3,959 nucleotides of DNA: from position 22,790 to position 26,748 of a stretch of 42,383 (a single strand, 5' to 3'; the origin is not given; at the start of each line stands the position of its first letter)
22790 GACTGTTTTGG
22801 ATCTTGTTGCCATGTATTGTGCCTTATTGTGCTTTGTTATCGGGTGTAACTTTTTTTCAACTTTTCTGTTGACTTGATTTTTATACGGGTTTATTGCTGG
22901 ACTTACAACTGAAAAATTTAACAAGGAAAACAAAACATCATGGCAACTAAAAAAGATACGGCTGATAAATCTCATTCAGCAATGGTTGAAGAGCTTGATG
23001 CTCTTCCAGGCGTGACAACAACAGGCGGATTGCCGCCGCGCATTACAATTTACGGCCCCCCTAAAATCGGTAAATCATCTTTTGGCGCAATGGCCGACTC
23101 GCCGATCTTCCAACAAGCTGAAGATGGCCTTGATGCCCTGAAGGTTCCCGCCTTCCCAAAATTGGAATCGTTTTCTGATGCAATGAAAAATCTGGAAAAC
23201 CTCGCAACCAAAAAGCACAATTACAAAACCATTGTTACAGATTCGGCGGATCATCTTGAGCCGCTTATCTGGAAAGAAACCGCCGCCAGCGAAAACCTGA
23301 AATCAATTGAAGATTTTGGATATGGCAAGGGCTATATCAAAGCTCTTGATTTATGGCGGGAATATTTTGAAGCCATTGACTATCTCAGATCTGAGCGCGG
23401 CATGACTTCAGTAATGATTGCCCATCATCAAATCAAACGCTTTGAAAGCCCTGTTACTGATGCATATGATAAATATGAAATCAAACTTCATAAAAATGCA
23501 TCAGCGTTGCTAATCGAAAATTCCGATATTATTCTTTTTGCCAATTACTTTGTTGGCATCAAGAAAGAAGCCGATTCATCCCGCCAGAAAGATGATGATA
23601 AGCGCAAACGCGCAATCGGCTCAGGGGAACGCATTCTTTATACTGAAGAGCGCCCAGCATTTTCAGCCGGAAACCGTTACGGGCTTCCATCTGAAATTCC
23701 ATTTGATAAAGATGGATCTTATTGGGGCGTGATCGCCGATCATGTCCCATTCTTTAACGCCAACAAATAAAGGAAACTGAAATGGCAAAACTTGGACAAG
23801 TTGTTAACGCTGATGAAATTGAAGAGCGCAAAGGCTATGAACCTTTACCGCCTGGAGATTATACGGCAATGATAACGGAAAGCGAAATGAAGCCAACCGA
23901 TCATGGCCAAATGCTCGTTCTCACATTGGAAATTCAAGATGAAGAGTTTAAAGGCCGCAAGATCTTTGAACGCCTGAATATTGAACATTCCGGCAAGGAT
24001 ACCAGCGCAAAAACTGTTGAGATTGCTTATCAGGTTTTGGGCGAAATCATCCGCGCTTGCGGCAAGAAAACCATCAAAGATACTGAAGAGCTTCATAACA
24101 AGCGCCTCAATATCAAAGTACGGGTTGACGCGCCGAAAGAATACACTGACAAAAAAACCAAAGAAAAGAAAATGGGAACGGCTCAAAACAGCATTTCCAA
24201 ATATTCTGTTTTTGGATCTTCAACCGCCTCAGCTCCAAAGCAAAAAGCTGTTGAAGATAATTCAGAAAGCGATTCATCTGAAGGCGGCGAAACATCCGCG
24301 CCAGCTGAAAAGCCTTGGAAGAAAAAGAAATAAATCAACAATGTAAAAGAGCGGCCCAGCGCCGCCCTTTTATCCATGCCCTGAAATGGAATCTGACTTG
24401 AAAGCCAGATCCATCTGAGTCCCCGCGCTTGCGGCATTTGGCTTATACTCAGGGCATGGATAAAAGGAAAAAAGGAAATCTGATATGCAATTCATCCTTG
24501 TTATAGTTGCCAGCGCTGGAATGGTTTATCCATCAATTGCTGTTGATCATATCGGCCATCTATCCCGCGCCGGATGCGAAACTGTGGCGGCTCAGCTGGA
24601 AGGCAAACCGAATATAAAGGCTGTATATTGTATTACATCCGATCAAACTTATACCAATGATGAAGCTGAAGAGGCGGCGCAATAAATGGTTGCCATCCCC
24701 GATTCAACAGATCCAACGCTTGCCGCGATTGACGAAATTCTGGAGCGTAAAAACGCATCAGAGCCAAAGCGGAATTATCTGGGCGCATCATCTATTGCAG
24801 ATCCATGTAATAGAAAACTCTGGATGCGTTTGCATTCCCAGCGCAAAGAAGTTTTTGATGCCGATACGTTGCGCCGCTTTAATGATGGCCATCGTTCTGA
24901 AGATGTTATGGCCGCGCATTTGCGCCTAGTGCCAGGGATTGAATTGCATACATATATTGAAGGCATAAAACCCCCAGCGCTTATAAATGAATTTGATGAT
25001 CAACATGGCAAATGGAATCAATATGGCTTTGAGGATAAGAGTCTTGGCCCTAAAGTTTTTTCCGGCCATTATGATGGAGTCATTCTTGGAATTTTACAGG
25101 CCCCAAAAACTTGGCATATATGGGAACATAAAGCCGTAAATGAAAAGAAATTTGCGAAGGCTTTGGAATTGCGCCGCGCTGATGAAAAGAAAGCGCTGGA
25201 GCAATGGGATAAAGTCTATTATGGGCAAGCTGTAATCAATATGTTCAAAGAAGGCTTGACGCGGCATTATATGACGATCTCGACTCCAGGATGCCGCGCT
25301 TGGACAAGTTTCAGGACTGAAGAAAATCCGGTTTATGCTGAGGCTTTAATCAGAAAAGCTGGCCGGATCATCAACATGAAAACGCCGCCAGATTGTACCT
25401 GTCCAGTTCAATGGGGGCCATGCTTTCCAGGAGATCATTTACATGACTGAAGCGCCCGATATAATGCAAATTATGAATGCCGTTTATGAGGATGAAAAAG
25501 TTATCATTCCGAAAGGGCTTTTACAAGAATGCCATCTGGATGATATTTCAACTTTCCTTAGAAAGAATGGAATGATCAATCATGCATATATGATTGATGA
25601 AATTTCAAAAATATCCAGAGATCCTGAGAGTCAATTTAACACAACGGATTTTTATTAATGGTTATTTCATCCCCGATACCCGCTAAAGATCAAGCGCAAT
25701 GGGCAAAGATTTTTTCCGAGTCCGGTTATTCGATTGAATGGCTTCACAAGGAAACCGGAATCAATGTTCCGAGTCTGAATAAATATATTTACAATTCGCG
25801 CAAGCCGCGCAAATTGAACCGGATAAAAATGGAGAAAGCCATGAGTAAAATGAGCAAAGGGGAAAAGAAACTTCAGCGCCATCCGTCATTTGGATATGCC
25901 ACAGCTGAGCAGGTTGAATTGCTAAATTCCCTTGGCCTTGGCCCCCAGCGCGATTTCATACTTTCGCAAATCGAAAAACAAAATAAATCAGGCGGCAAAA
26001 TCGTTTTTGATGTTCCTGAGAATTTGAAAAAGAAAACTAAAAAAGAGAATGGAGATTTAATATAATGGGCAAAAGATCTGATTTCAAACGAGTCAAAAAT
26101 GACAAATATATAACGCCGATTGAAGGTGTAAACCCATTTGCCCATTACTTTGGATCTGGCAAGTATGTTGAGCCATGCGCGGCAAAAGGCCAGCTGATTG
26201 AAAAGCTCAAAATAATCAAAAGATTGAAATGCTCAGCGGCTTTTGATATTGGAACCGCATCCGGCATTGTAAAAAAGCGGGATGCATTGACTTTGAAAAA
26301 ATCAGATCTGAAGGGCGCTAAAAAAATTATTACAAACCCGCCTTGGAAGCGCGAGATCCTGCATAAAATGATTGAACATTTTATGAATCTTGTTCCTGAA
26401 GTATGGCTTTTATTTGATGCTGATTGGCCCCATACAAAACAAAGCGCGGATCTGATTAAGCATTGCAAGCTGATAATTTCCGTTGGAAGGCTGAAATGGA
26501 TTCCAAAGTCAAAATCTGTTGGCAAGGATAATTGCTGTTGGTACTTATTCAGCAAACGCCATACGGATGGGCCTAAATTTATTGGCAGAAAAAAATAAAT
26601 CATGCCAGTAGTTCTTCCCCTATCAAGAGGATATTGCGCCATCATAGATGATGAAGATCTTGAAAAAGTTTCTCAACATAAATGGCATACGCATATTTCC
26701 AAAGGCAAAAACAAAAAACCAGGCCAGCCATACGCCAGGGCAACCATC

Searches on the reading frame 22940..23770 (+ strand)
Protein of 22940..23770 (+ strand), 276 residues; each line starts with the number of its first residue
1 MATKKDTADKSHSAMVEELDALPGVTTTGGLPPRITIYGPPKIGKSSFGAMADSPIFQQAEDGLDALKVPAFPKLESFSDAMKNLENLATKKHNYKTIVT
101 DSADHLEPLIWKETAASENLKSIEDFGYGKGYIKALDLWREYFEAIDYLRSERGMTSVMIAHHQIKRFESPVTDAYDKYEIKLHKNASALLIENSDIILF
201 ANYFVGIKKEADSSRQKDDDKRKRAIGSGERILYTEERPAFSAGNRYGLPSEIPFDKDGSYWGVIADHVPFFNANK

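Call 14: search_protein_families(library=pfam, proteins=[window:22940-23770:+], max_evalue=1)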
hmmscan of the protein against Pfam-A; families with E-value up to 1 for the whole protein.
window:22940-23770:+ (276 aa): 1 family
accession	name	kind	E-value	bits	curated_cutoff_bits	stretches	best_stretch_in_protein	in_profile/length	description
PF13479.12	AAA_24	-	1.7e-42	145.9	27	1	33-247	3-195/195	AAA domain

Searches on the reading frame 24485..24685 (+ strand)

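Call 14: search_protein_families(library=pfam, proteins=[window:24485-24685:+], max_evalue=1)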
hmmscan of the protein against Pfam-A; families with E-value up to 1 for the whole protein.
window:24485-24685:+ (66 aa): 2 families
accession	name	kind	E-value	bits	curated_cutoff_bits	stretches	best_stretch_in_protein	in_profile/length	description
PF01466.24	Skp1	-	0.067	13.5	22.3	1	26-62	3-40/48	Skp1 family, dimerisation domain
PF18075.7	FtsX_ECD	-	0.068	14.2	23.5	1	26-58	11-43/96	FtsX extracellular domain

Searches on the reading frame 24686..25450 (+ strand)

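Call 14: search_protein_families(library=pfam, proteins=[window:24686-25450:+], max_evalue=1)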
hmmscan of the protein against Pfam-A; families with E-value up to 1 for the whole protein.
window:24686-25450:+ (254 aa): 0 families

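Call 82: search_protein_families(library=ncbifam, proteins=[window:24686-25447:+], max_evalue=0.01)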
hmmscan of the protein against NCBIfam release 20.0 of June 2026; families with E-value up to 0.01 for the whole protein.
window:24686-25447:+ (254 aa): 1 family
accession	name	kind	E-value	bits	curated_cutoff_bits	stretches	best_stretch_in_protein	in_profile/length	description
NF052427.1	StpK7MSMEG_1200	equivalog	0.0054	15.3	900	1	5-53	229-277/601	serine/threonine protein kinase StpK7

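Call 83: search_protein_families(library=phrogs, proteins=[window:24686-25447:+], max_evalue=0.001)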
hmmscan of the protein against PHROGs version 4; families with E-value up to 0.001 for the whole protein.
window:24686-25447:+ (254 aa): 1 family
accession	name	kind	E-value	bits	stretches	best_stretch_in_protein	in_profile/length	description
phrog_1990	-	DNA, RNA and nucleotide metabolism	1.7e-34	120.5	1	7-236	13-215/290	Cas4-domain exonuclease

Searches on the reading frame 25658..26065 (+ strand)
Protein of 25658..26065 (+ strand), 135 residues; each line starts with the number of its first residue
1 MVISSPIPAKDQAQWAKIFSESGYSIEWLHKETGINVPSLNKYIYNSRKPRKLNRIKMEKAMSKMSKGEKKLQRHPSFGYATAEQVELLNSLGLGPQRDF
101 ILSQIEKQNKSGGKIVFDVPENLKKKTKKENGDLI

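Call 14: search_protein_families(library=pfam, proteins=[window:25658-26065:+], max_evalue=1)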
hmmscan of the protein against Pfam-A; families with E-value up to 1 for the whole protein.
window:25658-26065:+ (135 aa): 2 families
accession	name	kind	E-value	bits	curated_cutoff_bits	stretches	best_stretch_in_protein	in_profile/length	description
PF04577.19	Glyco_transf_61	-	0.045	14.4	27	1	37-91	55-112/137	Glycosyltransferase 61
PF11611.13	DUF4352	-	0.096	13.4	25.9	1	98-125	79-107/122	Domain of unknown function (DUF4352)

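Call 82: search_protein_families(library=ncbifam, proteins=[window:25658-26062:+], max_evalue=0.01)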
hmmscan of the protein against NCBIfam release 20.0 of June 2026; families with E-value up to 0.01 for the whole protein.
window:25658-26062:+ (135 aa): 0 families

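Call 83: search_protein_families(library=phrogs, proteins=[window:25658-26062:+], max_evalue=0.001)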
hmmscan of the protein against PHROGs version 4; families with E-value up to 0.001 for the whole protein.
window:25658-26062:+ (135 aa): 0 families

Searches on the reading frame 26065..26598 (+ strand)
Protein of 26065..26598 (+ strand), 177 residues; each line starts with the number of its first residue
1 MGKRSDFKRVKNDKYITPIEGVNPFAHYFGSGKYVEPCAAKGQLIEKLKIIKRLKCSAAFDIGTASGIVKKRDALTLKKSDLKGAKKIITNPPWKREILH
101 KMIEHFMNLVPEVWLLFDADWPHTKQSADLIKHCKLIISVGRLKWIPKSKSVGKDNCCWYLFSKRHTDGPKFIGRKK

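Call 11: search_protein_families(library=pfam, proteins=[window:26065-26598:+], max_evalue=0.01)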
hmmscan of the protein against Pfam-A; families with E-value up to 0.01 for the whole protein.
window:26065-26598:+ (177 aa): 0 families

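Call 12: search_protein_families(library=phrogs, proteins=[window:26065-26598:+], max_evalue=0.001)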
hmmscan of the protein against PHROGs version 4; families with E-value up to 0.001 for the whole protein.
window:26065-26598:+ (177 aa): 1 family
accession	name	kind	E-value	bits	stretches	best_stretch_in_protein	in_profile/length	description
phrog_799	-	other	2.8e-29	103.6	1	1-169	201-371/458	DNA methyltransferase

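Call 14: search_protein_families(library=pfam, proteins=[window:26065-26598:+], max_evalue=1)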
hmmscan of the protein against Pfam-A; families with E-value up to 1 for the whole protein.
window:26065-26598:+ (177 aa): 0 families

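Call 55: search_solved_structures(query=window:26065-26595:+, max_evalue=10, show_alignments=2)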
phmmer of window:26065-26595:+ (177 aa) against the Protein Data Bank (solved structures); distinct sequences matched with E-value up to 10: 27.
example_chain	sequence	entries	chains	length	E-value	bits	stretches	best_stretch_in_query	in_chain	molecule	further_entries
6l80_A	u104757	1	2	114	0.18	14.7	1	80-114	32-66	Gamma-tubulin complex subunit mod21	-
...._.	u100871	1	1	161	0.23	14.4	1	107-158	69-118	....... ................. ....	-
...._B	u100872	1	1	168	0.25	14.3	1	107-158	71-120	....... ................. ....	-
6alb_A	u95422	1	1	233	0.33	13.9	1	106-159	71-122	CREB-binding protein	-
4n3w_A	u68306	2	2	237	0.34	13.9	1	106-159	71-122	CREB-binding protein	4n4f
5i8b_A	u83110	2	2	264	0.35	13.8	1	107-159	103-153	CREB-binding protein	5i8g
6sw3_A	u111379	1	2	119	0.58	13.1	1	105-150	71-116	cDNA FLJ57039, highly similar to CREB-binding protein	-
8fvf_A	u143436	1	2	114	0.64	12.9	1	107-148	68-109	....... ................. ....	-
5bt3_A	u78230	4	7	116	0.66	12.9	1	107-148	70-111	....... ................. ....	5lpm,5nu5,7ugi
5lpk_A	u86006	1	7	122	0.67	12.9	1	107-148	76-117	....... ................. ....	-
3i3j_A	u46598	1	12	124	0.68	12.9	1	107-148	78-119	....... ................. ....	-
9jut_A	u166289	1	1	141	0.79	12.7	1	107-148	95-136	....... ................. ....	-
5dbm_A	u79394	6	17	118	0.82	12.6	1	105-150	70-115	CREB-binding protein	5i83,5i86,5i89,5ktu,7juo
6ay3_A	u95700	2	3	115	0.83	12.6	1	105-151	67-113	CREB-binding protein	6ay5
4ouf_A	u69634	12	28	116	0.83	12.6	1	105-150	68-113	CREB-binding protein | Histone acetyltransferase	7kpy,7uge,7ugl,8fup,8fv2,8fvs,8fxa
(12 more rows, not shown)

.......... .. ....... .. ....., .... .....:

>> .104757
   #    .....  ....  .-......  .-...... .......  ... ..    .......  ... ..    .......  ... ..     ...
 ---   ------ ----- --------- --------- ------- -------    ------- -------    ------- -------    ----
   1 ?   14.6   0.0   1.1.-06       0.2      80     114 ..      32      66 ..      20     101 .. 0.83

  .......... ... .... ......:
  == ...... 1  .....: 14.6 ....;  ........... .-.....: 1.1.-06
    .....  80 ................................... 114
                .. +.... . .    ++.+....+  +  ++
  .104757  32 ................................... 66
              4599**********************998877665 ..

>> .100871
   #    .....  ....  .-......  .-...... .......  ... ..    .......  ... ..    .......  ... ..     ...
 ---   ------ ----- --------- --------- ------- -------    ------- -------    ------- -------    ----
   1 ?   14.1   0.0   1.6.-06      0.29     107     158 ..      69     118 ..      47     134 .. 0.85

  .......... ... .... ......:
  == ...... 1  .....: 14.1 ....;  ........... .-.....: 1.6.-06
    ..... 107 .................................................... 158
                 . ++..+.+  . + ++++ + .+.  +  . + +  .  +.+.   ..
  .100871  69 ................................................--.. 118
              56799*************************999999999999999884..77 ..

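Call 82: search_protein_families(library=ncbifam, proteins=[window:26065-26595:+], max_evalue=0.01)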
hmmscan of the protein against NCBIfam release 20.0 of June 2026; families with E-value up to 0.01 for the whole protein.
window:26065-26595:+ (177 aa): 0 families
